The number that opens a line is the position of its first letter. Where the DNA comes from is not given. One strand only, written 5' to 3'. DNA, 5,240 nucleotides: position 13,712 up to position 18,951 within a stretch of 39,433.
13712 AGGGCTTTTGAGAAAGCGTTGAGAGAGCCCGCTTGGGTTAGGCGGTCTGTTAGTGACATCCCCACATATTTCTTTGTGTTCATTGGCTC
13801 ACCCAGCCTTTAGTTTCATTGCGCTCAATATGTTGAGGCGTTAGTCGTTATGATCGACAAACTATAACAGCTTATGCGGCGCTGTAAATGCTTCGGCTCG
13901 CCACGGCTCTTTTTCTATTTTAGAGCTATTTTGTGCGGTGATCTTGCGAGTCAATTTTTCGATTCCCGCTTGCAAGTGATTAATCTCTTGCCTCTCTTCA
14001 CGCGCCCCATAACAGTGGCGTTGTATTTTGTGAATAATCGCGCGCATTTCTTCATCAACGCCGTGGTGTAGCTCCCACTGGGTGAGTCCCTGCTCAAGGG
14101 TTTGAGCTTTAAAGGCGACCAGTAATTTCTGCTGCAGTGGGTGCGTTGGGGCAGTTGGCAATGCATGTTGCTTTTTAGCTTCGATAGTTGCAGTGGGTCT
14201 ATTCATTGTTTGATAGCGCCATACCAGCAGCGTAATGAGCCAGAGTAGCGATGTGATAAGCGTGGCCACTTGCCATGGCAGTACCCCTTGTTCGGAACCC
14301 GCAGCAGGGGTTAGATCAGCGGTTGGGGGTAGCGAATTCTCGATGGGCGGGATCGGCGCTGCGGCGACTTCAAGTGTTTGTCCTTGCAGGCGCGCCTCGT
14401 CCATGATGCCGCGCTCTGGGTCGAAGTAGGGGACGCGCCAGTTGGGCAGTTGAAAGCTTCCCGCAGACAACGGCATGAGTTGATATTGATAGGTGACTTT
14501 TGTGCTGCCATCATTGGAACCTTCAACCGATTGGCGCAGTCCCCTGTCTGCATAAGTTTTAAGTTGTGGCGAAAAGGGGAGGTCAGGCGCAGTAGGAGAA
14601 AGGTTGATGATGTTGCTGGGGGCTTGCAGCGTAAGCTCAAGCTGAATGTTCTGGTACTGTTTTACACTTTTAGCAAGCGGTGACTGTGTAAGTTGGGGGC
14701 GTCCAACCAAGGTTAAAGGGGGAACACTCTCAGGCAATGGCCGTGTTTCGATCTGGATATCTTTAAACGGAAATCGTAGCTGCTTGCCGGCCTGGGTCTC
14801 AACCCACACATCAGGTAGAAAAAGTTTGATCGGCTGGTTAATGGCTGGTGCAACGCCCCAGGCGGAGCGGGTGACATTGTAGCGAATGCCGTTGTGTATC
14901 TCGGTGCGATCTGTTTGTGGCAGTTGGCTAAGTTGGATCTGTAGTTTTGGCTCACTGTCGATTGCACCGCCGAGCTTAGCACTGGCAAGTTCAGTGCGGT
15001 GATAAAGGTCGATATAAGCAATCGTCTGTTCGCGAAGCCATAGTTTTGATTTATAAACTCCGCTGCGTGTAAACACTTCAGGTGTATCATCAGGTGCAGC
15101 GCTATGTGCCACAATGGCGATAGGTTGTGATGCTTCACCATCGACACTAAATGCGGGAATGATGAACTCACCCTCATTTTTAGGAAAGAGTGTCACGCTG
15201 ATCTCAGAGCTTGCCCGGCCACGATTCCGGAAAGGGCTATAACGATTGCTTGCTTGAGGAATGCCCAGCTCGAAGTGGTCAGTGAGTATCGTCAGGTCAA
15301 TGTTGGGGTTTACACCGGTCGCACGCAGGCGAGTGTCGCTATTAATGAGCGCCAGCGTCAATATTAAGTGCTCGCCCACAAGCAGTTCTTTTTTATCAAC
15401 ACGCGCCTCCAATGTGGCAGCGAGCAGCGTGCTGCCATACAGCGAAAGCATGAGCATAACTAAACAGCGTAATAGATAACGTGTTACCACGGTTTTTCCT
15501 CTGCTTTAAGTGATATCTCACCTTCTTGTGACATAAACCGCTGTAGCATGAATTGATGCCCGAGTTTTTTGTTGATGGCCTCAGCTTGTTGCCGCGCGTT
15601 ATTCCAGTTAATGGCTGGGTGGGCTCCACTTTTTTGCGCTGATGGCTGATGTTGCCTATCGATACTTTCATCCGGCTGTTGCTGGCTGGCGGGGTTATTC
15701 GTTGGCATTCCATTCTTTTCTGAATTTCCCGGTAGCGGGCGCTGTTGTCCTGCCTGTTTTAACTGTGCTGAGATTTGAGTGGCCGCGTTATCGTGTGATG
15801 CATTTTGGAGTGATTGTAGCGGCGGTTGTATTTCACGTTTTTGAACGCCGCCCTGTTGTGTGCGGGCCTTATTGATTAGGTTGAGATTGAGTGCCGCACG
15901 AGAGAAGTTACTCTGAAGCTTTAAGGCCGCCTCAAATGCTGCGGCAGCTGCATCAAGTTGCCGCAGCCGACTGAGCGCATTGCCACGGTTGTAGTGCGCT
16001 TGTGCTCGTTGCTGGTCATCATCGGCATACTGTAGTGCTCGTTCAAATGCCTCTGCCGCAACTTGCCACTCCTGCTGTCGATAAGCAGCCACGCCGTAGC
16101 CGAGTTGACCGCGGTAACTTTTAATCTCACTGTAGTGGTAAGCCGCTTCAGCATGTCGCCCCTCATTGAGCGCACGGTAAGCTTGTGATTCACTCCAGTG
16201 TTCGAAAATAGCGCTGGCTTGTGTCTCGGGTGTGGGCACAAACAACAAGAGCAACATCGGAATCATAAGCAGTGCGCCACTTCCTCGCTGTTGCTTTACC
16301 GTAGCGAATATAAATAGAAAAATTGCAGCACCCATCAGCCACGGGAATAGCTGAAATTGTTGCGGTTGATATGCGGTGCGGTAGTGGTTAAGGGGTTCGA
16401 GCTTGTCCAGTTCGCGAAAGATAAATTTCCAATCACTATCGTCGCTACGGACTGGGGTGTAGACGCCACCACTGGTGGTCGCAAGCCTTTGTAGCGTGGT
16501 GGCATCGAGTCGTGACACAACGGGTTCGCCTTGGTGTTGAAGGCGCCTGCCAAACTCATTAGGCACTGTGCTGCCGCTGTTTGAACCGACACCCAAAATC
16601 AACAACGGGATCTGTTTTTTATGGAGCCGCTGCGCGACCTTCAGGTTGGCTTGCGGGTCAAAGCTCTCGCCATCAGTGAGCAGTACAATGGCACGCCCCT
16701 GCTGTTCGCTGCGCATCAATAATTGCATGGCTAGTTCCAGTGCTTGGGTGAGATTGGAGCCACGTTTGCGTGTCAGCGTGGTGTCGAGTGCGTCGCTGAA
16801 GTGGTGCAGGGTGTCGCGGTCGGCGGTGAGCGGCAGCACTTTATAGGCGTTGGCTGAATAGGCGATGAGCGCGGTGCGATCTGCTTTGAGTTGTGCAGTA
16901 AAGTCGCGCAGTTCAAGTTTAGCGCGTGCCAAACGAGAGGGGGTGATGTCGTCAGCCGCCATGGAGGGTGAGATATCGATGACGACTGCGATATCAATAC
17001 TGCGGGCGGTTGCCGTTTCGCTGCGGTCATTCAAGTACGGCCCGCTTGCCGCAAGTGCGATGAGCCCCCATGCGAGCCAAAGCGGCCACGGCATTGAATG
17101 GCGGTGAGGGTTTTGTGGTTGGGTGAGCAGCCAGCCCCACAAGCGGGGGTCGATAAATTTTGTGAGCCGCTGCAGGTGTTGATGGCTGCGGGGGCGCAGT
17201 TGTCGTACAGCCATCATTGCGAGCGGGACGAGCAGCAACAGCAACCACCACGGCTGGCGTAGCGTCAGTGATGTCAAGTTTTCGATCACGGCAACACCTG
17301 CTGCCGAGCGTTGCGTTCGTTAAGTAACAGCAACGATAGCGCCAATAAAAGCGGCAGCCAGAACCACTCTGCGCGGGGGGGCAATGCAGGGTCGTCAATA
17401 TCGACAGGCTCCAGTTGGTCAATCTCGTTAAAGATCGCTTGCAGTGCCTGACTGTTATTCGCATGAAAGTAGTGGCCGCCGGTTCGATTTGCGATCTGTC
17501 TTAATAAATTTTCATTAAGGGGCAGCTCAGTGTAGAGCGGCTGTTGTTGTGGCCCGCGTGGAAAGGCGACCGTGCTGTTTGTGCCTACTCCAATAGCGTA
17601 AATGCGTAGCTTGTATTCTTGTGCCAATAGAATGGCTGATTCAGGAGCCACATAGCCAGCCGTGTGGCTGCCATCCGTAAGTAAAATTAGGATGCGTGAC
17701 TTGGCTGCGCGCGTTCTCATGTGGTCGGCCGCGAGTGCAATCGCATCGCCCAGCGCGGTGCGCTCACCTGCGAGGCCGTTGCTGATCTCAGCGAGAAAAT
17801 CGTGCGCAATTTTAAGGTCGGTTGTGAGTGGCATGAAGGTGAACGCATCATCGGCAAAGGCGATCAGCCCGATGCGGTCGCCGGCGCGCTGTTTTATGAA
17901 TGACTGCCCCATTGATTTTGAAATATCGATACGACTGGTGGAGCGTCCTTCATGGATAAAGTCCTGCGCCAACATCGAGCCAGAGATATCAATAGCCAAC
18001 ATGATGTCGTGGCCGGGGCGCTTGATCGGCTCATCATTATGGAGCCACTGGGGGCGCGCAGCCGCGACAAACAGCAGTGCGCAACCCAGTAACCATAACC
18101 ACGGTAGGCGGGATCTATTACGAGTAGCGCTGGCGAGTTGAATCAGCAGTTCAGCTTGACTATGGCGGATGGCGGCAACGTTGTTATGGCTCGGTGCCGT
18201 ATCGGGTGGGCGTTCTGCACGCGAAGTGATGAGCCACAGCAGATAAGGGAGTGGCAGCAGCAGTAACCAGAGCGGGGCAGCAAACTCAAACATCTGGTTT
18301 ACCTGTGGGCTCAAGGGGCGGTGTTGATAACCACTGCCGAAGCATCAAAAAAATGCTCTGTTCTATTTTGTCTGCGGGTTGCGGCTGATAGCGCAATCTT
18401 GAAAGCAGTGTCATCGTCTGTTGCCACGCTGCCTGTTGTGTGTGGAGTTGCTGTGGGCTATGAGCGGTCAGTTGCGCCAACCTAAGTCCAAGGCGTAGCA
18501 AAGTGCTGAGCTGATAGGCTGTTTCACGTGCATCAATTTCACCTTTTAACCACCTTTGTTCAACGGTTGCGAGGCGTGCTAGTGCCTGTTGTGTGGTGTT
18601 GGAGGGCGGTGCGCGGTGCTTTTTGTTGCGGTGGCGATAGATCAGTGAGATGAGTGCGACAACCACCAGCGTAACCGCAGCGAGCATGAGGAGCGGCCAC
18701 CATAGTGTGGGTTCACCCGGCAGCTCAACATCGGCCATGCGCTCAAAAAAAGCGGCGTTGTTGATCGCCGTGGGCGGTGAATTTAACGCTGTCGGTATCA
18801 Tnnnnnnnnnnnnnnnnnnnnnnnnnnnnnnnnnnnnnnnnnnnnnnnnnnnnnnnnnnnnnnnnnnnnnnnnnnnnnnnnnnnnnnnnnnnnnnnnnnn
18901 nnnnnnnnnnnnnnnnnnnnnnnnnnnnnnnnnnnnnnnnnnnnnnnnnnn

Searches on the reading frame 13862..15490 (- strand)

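Call 54: search_protein_families(library=pfam, proteins=[window:13862-15490:-], max_evalue=0.01)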
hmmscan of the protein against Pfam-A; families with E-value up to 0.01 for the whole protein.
window:13862-15490:- (542 aa): 2 families
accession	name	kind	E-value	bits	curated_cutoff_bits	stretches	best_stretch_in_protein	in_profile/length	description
PF13584.12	BatD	-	6.7e-18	65.6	24.1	2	29-126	1-90/92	BatD DUF11 like domain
PF12584.13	TRAPPC10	-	0.0015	18.8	22.5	0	330-359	90-119/150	Trafficking protein particle complex subunit 10, TRAPPC10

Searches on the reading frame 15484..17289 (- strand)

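Call 54: search_protein_families(library=pfam, proteins=[window:15484-17289:-], max_evalue=0.01)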
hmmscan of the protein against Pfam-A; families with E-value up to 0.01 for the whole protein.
window:15484-17289:- (601 aa): 10 families
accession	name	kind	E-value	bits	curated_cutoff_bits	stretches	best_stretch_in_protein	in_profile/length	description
PF13519.12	VWA_2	-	1.4e-19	71.1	27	1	101-208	2-107/107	von Willebrand factor type A domain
PF00092.34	VWA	-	2.6e-16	60.8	23.8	1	99-238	1-143/174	von Willebrand factor type A domain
PF07719.23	TPR_2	-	5.6e-09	35.9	27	2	429-461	1-33/34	Tetratricopeptide repeat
PF00515.34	TPR_1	-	1.8e-06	28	27.8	1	429-462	1-34/34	Tetratricopeptide repeat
PF05762.20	VWA_CoxE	-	2.5e-05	24.3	26.4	1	87-232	46-185/222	VWA domain containing CoxE-like protein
PF13432.12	TPR_16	-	5.5e-05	24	32.7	1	399-459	4-61/65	Tetratricopeptide repeat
PF13181.12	TPR_8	-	5.8e-05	23.4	25.7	1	429-461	1-33/34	Tetratricopeptide repeat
PF13768.12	VWA_3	-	0.00014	22.4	27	1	156-237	56-136/155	von Willebrand factor type A domain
PF13424.12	TPR_12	-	0.00065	20.3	30.1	1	396-459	7-75/77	Tetratricopeptide repeat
PF01882.25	DUF58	-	0.003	17.2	23.4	1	94-194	32-134/216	Protein of unknown function DUF58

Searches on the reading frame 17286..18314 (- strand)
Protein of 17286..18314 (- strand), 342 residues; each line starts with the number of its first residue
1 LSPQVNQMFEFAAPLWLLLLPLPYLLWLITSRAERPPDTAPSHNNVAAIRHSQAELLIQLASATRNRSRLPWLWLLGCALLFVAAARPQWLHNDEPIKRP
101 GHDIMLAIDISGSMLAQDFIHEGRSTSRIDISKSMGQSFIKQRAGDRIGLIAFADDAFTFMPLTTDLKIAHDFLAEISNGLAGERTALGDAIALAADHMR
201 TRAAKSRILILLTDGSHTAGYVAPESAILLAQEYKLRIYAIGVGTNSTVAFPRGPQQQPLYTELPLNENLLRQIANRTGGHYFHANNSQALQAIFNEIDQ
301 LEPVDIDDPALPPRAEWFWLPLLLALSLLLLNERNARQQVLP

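Call 50: search_protein_families(library=pfam, proteins=[window:17286-18314:-], max_evalue=0.0001)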
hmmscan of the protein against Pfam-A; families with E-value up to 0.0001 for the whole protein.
window:17286-18314:- (342 aa): 4 families
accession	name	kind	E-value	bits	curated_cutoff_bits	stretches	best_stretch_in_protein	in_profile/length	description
PF00092.34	VWA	-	2.7e-21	77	23.8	1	103-296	1-173/174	von Willebrand factor type A domain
PF13519.12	VWA_2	-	7.8e-18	65.5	27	1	104-215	1-106/107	von Willebrand factor type A domain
PF01882.25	DUF58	-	5.5e-05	22.9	23.4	1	86-214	20-142/216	Protein of unknown function DUF58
PF07584.16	BatA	-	7.9e-05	23.5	25.9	1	8-88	1-77/77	Aerotolerance regulator N-terminal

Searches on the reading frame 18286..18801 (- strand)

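Call 50: search_protein_families(library=pfam, proteins=[window:18286-18801:-], max_evalue=0.0001)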
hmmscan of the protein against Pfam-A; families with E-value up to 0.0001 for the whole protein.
window:18286-18801:- (171 aa): 1 family
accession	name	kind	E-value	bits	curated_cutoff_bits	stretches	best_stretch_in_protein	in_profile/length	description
PF14316.11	DUF4381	-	4.7e-07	30.7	27.2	1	22-141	3-125/145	Domain of unknown function (DUF4381)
